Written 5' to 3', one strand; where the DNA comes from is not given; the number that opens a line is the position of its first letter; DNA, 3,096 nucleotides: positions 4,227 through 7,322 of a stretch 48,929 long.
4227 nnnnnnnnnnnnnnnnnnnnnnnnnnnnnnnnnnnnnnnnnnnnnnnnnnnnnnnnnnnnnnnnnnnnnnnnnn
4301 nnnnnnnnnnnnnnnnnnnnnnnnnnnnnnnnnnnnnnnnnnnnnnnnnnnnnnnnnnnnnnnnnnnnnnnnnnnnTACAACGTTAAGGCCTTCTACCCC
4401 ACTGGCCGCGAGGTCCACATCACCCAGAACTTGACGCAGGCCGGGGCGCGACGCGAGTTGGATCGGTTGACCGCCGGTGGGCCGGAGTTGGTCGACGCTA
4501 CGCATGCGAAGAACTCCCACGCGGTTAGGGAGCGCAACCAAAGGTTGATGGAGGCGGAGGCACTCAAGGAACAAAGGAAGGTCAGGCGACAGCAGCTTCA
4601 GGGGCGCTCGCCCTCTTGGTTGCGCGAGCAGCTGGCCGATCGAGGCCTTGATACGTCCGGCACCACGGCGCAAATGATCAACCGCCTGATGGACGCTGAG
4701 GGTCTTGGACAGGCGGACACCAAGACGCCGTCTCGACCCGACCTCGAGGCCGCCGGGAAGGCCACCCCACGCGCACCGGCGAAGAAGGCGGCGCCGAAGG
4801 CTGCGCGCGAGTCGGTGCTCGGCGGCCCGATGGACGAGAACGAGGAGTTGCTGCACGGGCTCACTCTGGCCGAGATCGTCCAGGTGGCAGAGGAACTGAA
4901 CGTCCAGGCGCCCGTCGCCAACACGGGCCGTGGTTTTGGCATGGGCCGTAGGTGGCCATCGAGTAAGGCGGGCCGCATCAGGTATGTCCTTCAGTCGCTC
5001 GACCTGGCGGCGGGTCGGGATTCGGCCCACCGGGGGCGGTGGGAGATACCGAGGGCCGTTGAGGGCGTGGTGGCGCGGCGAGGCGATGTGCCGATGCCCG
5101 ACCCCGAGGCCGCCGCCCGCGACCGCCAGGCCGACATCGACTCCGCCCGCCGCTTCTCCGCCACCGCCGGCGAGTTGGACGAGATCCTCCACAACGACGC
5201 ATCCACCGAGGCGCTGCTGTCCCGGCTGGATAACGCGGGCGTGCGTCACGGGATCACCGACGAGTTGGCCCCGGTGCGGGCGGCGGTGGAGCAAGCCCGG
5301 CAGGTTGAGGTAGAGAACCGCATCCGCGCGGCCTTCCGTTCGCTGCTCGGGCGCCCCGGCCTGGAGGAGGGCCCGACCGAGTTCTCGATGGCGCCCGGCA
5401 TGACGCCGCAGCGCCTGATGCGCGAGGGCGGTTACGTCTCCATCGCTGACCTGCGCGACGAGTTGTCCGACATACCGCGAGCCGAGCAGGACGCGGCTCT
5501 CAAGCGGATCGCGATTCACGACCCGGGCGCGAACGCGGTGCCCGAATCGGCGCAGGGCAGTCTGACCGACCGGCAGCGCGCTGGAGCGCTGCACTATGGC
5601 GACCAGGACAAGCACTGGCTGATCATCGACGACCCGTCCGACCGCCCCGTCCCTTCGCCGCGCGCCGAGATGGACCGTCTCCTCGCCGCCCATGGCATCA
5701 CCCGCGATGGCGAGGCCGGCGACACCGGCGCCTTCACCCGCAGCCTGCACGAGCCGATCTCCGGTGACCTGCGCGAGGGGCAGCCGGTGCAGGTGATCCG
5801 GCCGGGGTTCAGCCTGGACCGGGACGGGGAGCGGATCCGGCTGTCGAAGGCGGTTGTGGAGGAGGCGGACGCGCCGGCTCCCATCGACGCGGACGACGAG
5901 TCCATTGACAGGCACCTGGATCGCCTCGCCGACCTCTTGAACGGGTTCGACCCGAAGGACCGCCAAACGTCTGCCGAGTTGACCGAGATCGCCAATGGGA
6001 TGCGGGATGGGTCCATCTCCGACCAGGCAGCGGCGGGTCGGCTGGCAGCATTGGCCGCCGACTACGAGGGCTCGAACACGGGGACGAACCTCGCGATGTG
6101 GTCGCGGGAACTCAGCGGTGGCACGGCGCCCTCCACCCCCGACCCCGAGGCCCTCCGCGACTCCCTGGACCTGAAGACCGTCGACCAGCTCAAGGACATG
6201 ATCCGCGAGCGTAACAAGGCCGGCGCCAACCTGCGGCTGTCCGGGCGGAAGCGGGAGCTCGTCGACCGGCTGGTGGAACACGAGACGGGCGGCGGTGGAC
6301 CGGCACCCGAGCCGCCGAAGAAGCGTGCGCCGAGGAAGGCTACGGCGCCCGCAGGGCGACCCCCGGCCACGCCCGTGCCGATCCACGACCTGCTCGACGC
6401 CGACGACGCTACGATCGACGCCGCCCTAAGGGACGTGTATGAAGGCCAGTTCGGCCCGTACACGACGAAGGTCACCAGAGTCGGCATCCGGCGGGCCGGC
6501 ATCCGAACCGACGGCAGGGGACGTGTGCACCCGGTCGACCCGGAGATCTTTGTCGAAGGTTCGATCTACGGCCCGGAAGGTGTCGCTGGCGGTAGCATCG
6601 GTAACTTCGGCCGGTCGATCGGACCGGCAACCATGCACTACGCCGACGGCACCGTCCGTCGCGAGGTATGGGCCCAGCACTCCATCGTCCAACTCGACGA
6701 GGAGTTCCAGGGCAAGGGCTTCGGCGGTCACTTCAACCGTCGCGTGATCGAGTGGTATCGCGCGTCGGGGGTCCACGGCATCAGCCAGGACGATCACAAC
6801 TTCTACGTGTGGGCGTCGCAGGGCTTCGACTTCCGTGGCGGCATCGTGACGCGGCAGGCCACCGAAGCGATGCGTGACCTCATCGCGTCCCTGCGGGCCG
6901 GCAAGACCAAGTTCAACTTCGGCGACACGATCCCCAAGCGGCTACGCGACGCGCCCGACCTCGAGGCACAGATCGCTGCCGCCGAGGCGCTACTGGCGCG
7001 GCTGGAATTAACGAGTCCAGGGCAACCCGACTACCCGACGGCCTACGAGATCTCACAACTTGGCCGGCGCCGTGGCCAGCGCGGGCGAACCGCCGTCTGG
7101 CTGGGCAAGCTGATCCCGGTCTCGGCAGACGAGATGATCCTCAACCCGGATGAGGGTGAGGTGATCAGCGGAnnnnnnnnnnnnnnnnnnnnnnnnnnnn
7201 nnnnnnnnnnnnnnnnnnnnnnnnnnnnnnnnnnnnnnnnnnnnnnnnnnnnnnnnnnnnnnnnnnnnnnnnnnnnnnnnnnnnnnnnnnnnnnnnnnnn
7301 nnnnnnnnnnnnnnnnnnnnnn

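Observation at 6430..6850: GNAT-like acetyltransferase domain at the extreme C-terminus of the portal fusion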

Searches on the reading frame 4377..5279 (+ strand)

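Call 53: search_protein_families(library=pfam, proteins=[window:4377-5279:+], max_evalue=0.05)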
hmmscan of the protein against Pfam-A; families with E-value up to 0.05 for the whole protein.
window:4377-5279:+ (301 aa): 1 family
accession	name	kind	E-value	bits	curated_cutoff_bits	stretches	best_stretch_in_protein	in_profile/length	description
PF02037.33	SAP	-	0.00024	21.1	23.9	1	82-107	10-35/37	SAP domain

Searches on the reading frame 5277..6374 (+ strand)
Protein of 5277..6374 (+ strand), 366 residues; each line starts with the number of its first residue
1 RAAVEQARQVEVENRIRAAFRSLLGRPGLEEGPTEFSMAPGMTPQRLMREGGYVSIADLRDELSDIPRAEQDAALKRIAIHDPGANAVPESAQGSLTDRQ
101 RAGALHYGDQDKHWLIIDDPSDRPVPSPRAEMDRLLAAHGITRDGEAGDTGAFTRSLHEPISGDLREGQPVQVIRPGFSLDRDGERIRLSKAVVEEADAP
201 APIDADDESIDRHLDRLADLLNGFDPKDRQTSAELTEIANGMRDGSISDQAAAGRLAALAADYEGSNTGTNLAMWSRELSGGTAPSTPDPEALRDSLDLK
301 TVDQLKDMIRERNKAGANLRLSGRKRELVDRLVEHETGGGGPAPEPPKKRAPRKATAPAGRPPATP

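Call 53: search_protein_families(library=pfam, proteins=[window:5277-6374:+], max_evalue=0.05)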
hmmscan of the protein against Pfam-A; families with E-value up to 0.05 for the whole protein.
window:5277-6374:+ (366 aa): 1 family
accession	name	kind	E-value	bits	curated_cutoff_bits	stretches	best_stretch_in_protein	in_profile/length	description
PF02037.33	SAP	-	0.00037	20.5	23.9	1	318-336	18-36/37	SAP domain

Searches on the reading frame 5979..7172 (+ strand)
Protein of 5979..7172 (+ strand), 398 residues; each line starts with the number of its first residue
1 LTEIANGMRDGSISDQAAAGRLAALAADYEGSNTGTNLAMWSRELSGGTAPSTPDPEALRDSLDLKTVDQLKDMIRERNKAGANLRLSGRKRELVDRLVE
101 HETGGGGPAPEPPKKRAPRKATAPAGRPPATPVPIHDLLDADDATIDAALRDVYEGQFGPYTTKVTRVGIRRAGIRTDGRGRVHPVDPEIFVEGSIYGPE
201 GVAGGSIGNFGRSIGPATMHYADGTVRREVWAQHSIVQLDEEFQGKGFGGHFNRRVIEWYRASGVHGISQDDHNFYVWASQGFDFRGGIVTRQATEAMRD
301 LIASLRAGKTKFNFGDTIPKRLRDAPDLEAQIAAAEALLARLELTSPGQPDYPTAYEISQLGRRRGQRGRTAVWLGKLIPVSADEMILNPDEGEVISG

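Call 6: search_protein_families(library=pfam, proteins=[window:5979-7172:+], max_evalue=1)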
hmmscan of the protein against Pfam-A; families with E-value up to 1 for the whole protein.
window:5979-7172:+ (398 aa): 2 families
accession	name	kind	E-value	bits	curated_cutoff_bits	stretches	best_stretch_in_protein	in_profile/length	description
PF02037.33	SAP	-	0.0018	18.3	23.9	1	84-102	18-36/37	SAP domain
PF14542.12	Acetyltransf_CG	-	0.24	12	30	1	229-265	24-58/80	GCN5-related N-acetyl-transferase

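Call 7: search_protein_families(library=phrogs, proteins=[window:5979-7172:+], max_evalue=0.1)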
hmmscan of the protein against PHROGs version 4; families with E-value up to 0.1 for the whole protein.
window:5979-7172:+ (398 aa): 1 family
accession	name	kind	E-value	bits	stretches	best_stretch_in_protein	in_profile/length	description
phrog_32784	-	unknown function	0.041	14.8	1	53-98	82-127/220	-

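Call 8: search_dna_similar(query=window:5979-7172:+, collection=phages, mode=protein, max_rows=40)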
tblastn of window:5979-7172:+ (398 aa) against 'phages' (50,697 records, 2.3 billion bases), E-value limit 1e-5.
No match.
